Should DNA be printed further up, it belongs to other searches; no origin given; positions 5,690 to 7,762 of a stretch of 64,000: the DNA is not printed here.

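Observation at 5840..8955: Translationally coupled pair: XRE-HTH fused to an APH/CotS-like kinase, plus a MOP/MATE-type exporter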

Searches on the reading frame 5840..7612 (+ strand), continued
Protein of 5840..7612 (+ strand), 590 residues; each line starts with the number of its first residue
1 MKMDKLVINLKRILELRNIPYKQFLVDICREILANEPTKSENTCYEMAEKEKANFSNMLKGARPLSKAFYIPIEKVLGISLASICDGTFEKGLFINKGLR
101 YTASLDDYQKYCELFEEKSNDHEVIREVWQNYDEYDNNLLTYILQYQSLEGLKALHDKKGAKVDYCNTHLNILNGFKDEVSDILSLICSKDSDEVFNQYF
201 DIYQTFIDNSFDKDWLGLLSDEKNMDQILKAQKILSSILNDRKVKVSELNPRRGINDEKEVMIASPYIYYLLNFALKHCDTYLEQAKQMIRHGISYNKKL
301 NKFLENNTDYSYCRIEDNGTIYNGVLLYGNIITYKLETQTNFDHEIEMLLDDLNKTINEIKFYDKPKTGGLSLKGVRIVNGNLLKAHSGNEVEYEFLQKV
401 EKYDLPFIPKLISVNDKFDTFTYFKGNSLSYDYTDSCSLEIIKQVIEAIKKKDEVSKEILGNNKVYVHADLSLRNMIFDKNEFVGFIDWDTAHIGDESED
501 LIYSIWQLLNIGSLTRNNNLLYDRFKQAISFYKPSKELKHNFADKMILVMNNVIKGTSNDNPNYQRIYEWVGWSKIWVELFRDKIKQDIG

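Call 30: predict_structure(alignment_id=A1)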
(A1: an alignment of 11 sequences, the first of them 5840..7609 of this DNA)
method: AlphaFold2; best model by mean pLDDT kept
length: 590 residues; sequences in the alignment: 11
mean_pLDDT: 82.9   pTM: 0.55
mean pLDDT of the five models: 82.9, 81.6, 80.4, 80.3, 75.2
residues with pLDDT >= 90: 228; 70-90: 270; 50-70: 72; < 50: 20
segments of 3 or more residues with pLDDT < 50: 87-95, 368-374
pLDDT, mean of each block of 10 residues (from residue 1): 66 85 87 67 82 80 71 75 56 51 86 83 65 75 90 94 82 68 95 96 88 85 95 96 91 83 94 89 94 95 80 82 86 71 78 86 57 50 78 92 91 84 78 69 95 96 90 83 87 92 92 78 94 92 94 87 82 92 88
secondary structure, 60 per line:
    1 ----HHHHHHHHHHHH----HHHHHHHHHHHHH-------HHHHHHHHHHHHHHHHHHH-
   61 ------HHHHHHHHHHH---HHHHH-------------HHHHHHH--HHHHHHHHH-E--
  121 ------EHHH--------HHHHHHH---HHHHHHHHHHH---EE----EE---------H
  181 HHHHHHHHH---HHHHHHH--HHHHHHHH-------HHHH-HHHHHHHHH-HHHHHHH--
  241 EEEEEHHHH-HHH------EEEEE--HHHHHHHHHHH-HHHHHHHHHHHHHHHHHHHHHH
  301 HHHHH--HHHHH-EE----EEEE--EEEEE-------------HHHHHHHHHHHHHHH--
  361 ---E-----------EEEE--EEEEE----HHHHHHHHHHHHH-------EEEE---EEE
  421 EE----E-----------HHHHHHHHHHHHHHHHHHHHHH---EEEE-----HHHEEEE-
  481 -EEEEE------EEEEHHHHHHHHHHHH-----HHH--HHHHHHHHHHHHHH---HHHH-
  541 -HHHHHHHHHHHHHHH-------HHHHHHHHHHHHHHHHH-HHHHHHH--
elements in order: H5-16 H21-33 H41-59 H67-77 H81-85 H99-105 H108-116 H139-145 H149-159 H180-189 H193-199 H202-209 H217-220 H222-230 H232-238 E241-245 H246-249 E260-264 H267-277 H279-305 H308-312 E320-323 E326-330 H344-358 E376-379 E382-386 H391-403 E411-414 E418-422 H439-460 E464-467 E476-479 E482-486 E493-496 H497-508 H519-532 H536-539 H542-556 H564-580 H582-588

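Call 31: search_solved_structures(query=A1, max_evalue=1, show_alignments=2)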
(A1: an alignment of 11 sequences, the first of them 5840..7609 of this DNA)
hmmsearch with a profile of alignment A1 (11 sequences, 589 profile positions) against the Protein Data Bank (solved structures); distinct sequences matched with E-value up to 1: 17.
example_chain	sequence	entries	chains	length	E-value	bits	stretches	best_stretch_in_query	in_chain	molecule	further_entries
3ham_A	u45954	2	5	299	4.3e-08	35.5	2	460-502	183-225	Aminoglycoside phosphotransferase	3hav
3uzr_A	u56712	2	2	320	7.9e-08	34.6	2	459-502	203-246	Aminoglycoside phosphotransferase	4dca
7f0a_A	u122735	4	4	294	0.00022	23.3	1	465-501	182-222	Capreomycin phosphotransferase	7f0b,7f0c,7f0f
4feu_A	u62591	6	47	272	0.00031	22.8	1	463-508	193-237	Aminoglycoside 3'-phosphotransferase AphA1-IAB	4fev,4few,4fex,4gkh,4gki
4ej7_A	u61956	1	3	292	0.00034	22.6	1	463-508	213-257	Aminoglycoside 3'-phosphotransferase AphA1-IAB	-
8i80_B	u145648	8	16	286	0.0008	21.4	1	465-501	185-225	Viomycin kinase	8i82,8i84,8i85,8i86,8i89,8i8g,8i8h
7s3l_A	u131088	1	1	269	0.08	14.8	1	445-500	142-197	Aminoglycoside phosphotransferase family protein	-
3w0s_A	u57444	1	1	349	0.11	14.3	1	464-498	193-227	Hygromycin-B 4-O-kinase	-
3tyk_A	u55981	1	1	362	0.12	14.2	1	464-498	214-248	Hygromycin-B 4-O-kinase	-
1nd4_A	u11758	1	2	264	0.27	13.1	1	461-503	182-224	Aminoglycoside 3'-phosphotransferase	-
3w0m_A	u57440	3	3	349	0.29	13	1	464-496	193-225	Hygromycin-B 4-O-kinase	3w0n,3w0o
8ixi_A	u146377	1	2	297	0.33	12.8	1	464-501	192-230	Macrolide 2'-phosphotransferase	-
7w15_B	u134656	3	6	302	0.34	12.7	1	464-501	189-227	Macrolide 2'-phosphotransferase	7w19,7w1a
3w0r_A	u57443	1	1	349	0.47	12.3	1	464-496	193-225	Hygromycin-B 4-O-kinase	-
5uxb_A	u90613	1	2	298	0.54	12.1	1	464-502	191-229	Macrolide 2'-phosphotransferase MphH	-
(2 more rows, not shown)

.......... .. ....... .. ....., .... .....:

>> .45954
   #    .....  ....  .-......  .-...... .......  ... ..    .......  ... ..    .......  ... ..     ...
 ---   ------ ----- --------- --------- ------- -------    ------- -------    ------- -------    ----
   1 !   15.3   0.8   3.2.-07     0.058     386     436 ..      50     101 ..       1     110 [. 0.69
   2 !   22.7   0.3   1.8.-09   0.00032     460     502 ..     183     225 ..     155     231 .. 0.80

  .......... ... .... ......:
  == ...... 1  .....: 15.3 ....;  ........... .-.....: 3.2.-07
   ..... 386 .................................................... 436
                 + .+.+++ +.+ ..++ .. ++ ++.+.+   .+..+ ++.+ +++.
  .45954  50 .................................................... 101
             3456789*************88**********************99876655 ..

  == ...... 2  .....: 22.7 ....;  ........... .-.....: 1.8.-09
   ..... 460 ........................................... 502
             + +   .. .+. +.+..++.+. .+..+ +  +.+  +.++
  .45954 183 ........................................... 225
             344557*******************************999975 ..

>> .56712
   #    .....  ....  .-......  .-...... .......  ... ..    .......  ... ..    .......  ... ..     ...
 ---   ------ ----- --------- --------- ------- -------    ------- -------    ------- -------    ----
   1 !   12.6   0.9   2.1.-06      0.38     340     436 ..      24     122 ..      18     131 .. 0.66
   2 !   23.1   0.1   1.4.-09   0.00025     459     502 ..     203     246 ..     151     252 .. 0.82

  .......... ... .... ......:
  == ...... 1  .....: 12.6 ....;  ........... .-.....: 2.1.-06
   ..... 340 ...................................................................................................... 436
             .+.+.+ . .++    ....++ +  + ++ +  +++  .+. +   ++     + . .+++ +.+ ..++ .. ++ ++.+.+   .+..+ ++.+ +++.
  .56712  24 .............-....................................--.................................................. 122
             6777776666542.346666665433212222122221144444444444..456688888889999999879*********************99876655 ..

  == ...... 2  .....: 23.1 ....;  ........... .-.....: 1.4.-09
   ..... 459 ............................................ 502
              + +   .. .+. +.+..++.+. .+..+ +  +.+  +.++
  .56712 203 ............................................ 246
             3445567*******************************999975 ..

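Call 35: fold_search(model_id=the predicted structure, library=pdb)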
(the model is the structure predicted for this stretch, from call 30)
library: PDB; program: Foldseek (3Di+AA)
matches with E <= 10: 1765; with E <= 0.001: 69
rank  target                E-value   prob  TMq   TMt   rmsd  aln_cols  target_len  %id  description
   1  3ham_A                8.9e-06  1.00  0.24  0.45  10.4       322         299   16  Structure of the gentamicin-APH(2")-IIa complex (released 2009-07-28)
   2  2ppq                  2.3e-05  1.00  0.26  0.46  10.4       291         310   11  Crystal structure of the homoserine kinase from Agrobacterium tumefaciens (released 2007-06-05)
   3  5uxd_A                5.3e-05  1.00  0.23  0.42   6.7       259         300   10  Crystal structure of macrolide 2'-phosphotransferase MphH from Brachybacterium faecium in complex with azithromycin (released 2017-08-23)
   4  4wwa_A                5.5e-05  1.00  0.19  0.44  10.6       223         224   14  Crystal structure of binary complex Bud32-Cgi121 (released 2015-03-18)
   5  3hav_C                6.9e-05  1.00  0.23  0.43  11.5       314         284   16  Structure of the streptomycin-ATP-APH(2")-IIa ternary complex (released 2009-11-17)
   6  3uzr                  9.0e-05  1.00  0.24  0.42  11.8       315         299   15  Crystal structure of aminoglycoside phosphotransferase APH(2'')-Ib, apo form (released 2011-12-21)
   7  4dca                  9.9e-05  1.00  0.24  0.43   8.5       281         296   14  Crystal structure of aminoglycoside phosphotransferase APH(2'')-Ib, ADP-bound (released 2012-02-01)
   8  5uxb_A                9.9e-05  1.00  0.23  0.40   6.9       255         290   10  Crystal structure of macrolide 2'-phosphotransferase MphH from Brachybacterium faecium, apoenzyme (released 2017-07-26)
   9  4ww7_A                1.0e-04  1.00  0.18  0.38  11.2       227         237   14  Crystal structure of binary complex Bud32-Cgi121 in complex with AMP (released 2015-03-18)
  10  5uxb_B                1.3e-04  1.00  0.23  0.40   6.7       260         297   10  Crystal structure of macrolide 2'-phosphotransferase MphH from Brachybacterium faecium, apoenzyme (released 2017-07-26)
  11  1nd4_A                1.3e-04  1.00  0.21  0.44   9.9       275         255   14  Crystal structure of aminoglycoside-3'-phosphotransferase-IIa (released 2003-09-16)
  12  9qos_A                1.3e-04  1.00  0.20  0.41   9.5       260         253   13  APH(3')-IIb with an inhibitor (released 2026-02-11)
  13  3hav_A                1.5e-04  1.00  0.24  0.42  13.4       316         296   17  Structure of the streptomycin-ATP-APH(2")-IIa ternary complex (released 2009-11-17)
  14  5igz                  1.9e-04  1.00  0.24  0.43   8.3       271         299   13  Macrolide 2'-phosphotransferase type II - complex with GDP and spiramycin (released 2017-04-26)
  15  5uxd_B                1.9e-04  1.00  0.23  0.41   6.5       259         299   10  Crystal structure of macrolide 2'-phosphotransferase MphH from Brachybacterium faecium in complex with azithromycin (released 2017-08-23)
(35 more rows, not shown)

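Call 42: find_related_loci(query=A1, collection=genome_contigs, flank=10000)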
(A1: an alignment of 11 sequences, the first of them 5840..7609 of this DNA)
Query A1 (590 aa) in genome_contigs; peptide patterns used: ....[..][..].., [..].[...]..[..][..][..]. (x = any residue, [..] = any of these).
235 stretches matched a pattern; 89 encode a relative of the query (tblastn E <= 1e-3); the best 80 are kept; 80 distinct loci.
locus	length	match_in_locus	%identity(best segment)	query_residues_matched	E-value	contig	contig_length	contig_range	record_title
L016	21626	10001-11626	55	48-590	0e+0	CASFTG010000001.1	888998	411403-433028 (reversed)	uncultured bacterium isolate A3_L3_373373_idba_bin.15 genome assembly, contig: A3_L3_373373_idba_bin.15.fa_scaffold_0, w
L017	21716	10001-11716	34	6-590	2e-99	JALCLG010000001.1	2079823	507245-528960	MAG: Bacilli bacterium isolate UW_DM_BACIL1_1 Ga0455824_0001, whole genome shotgun sequence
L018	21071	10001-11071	31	1-355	7e-33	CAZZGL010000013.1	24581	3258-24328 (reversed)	MAG TPA_asm: uncultured Staphylococcaceae bacterium isolate SRP225648_co1_104 genome assembly, contig: NODE_4545_length_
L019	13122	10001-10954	30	2-315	2e-32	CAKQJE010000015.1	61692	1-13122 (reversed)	MAG: uncultured Clostridia bacterium isolate REFINED_METABAT215_TOP10_CONTIGS_1500_ASSEMBLY_K77_MERGED__Hadza_MoBio_hadz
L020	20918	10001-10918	32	3-300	2e-32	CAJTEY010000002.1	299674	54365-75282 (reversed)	Lachnospiraceae bacterium isolate B79_4_CH_BP genome assembly, contig: MGBC000131.2, whole genome shotgun sequence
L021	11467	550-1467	30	3-300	4e-32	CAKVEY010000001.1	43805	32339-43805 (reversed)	MAG: uncultured Clostridia bacterium isolate REFINED_METABAT215_TOP10_CONTIGS_1500_ASSEMBLY_K77_MERGED__Hadza_MoBio_hadz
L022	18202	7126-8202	30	3-355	5e-32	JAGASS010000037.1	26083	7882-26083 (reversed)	MAG: Clostridia bacterium isolate RGIG8739 Water_deer_Colon-4__c243393, whole genome shotgun sequence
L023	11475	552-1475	32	1-300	6e-32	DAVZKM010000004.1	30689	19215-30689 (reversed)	MAG TPA_asm: Eubacterium sp. isolate gSpreadC_ID_119 NODE_121_length_30689_cov_7.836228, whole genome shotgun sequence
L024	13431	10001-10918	32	3-300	1e-31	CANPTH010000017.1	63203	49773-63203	MAG TPA_asm: uncultured Lachnospiraceae bacterium isolate SRR15730520_bin.5_metawrap_v1.3_MAG genome assembly, contig: N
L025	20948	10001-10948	30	3-310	1e-31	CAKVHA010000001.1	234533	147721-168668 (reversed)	MAG: uncultured Clostridia bacterium isolate REFINED_METABAT215_TOP10_CONTIGS_1500_ASSEMBLY_K77_MERGED__Hadza_MoBio_hadz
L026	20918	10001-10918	31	3-300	6e-31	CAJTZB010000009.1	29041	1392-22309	MAG TPA_asm: uncultured Lachnospiraceae bacterium isolate MGBC123224 genome assembly, contig: MGBC123224.9, whole genome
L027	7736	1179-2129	29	3-315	4e-31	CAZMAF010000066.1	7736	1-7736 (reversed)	MAG TPA_asm: uncultured Lachnospiraceae bacterium isolate SRP315200_co1_648 genome assembly, contig: NODE_22360_length_7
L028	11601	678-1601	31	1-300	2e-30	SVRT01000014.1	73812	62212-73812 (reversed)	MAG: Oscillospiraceae bacterium isolate SIG650 NODE_8655_length_73812_cov_7.442180, whole genome shotgun sequence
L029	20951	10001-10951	29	3-315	3e-30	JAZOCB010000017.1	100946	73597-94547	MAG: Christensenellaceae bacterium isolate T1900044757_TS20190223.MAGScoT_cleanbin_000018 SGB_2306_k141_2823365, whole g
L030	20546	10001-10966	28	2-324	3e-30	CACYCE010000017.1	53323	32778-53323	MAG: uncultured Erysipelotrichaceae bacterium isolate RUG11814 genome assembly, contig: RUG11814_asm_17, whole genome sh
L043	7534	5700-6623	30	1-300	8e-29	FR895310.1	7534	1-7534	Firmicutes bacterium CAG:341 genomic scaffold, scf30, whole genome shotgun sequence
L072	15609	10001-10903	29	46-340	1e-26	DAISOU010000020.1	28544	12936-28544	MAG TPA_asm: Bacillota bacterium isolate CTOTU40166 NODE_1813_length_28544_cov_4.848433, whole genome shotgun sequence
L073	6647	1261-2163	29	46-340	1e-26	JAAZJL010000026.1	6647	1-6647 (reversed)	MAG: Erysipelotrichia bacterium isolate AS21ysBPME_25 46473_AS21, whole genome shotgun sequence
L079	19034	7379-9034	34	22-590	3e-105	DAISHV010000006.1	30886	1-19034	MAG TPA_asm: Bacillota bacterium isolate CTOTU1930 NODE_423_length_30886_cov_8.891635, whole genome shotgun sequence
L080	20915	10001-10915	28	3-299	3e-25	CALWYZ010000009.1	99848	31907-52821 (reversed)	MAG: uncultured Clostridia bacterium isolate BRZ_KQ__bin77 genome assembly, contig: BRZ_KQ__NODE_411_length_99848_cov_17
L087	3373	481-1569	28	3-355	2e-23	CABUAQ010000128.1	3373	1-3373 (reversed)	MAG TPA_asm: uncultured bacterium isolate MGYG-HGUT-03829 genome assembly, contig: GUT_GENOME244953_128, whole genome sh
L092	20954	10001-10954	31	3-313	1e-31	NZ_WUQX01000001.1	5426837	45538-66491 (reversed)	Sporofaciens musculi strain WCA-9-b2 tig00000001_pilon, whole genome shotgun sequence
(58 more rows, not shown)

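Call 54: search_protein_families(library=pfam, proteins=[L043:6855-7532:+, L080:11101-11772:+, L073:2226-3608:+, L087:1605-2243:+, L017:13040-14593:+, L072:12341-13414:+, L072:13410-14420:+, L079:10818-13172:+], max_evalue=0.01)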
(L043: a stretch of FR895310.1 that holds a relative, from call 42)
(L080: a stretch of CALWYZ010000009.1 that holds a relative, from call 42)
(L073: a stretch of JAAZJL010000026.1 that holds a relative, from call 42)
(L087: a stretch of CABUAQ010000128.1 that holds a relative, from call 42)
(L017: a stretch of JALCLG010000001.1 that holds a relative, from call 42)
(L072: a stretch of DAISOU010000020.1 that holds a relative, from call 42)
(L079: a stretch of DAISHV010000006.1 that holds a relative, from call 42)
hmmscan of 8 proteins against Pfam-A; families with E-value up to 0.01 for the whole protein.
L043:6855-7532:+ (226 aa): 14 families
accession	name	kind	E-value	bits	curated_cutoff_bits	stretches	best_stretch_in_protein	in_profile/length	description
PF13240.11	Zn_Ribbon_1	-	3e-07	30.5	25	1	6-23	2-19/23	zinc-ribbon domain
PF12773.13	DZR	-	4.9e-07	30.3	27.3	1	6-53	1-45/45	Double zinc ribbon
PF13248.11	Zn_ribbon_3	-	1.8e-05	24.4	27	1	4-23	3-22/26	zinc-ribbon domain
PF17032.10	Zn_ribbon_15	-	0.00014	23.1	28.9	1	11-53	31-73/73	zinc-ribbon family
PF18912.6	DZR_2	-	0.00083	19.6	27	1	5-52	9-55/56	Double zinc ribbon domain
PF01155.25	HypA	-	0.0016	18.9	28.9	0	32-61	70-101/112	Hydrogenase/urease nickel incorporation, metallochaperone, hypA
PF07191.17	Zn_ribbon_6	-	0.0036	17.7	25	0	4-54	1-50/67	Double zinc ribbon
PF23146.2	Zf_IFT144_1st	-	0.004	17.5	27.5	1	18-38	5-24/25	IFT144, first zinc finger domain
PF00938.23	Lipoprotein_3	-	0.0044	17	22.7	1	120-178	132-189/236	Lipoprotein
PF25207.1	DUF7837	-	0.005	17.2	27.8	0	19-53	7-41/47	Domain of unknown function (DUF7837)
PF12172.15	zf-ChsH2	-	0.006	16.8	23.2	0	5-23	13-31/37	ChsH2, rubredoxin-like zinc ribbon domain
PF01783.29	Ribosomal_L32p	-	0.0079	16.8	21.3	0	27-54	21-47/56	Ribosomal L32p protein family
PF01907.25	Ribosomal_L37e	-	0.0081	16.7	27.6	1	30-65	13-49/53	Ribosomal protein L37e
PF10571.15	UPF0547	-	0.0087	16.6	29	1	5-23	2-20/26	Uncharacterised protein family UPF0547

L080:11101-11772:+ (224 aa): 4 families
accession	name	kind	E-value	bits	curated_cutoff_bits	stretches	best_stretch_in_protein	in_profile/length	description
PF13240.11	Zn_Ribbon_1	-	5.9e-07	29.5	25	1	2-23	1-22/23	zinc-ribbon domain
PF13248.11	Zn_ribbon_3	-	0.00012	21.8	27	1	2-24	4-26/26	zinc-ribbon domain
PF24463.1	DUF7577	-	0.0035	17.4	28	1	2-23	4-25/27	Domain of unknown function (DUF7577)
PF12773.13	DZR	-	0.0059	17.2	27.3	0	3-24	1-22/45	Double zinc ribbon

L073:2226-3608:+ (461 aa): 1 family
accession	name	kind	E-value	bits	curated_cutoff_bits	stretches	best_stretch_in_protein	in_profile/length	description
PF09318.15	Glyco_trans_A_1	-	0.0061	16.6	27.4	1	311-411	32-130/199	Glycosyl transferase 1 domain A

L087:1605-2243:+ (213 aa): 0 families

L017:13040-14593:+ (518 aa): 0 families

L072:12341-13414:+ (358 aa): 1 family
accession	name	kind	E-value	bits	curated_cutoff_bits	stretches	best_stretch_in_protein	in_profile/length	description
PF01497.23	Peripla_BP_2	-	1.8e-12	47.6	27.5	1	102-288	48-232/235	Periplasmic binding protein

L072:13410-14420:+ (337 aa): 2 families
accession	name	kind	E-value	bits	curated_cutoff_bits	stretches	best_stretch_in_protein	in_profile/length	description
PF01032.23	FecCD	-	5.6e-89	298.7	26.5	1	23-330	2-310/311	FecCD transport family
PF00950.22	ABC-3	-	1.7e-06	28.2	20.1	1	102-330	39-256/258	ABC 3 transport family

L079:10818-13172:+ (785 aa): 0 families
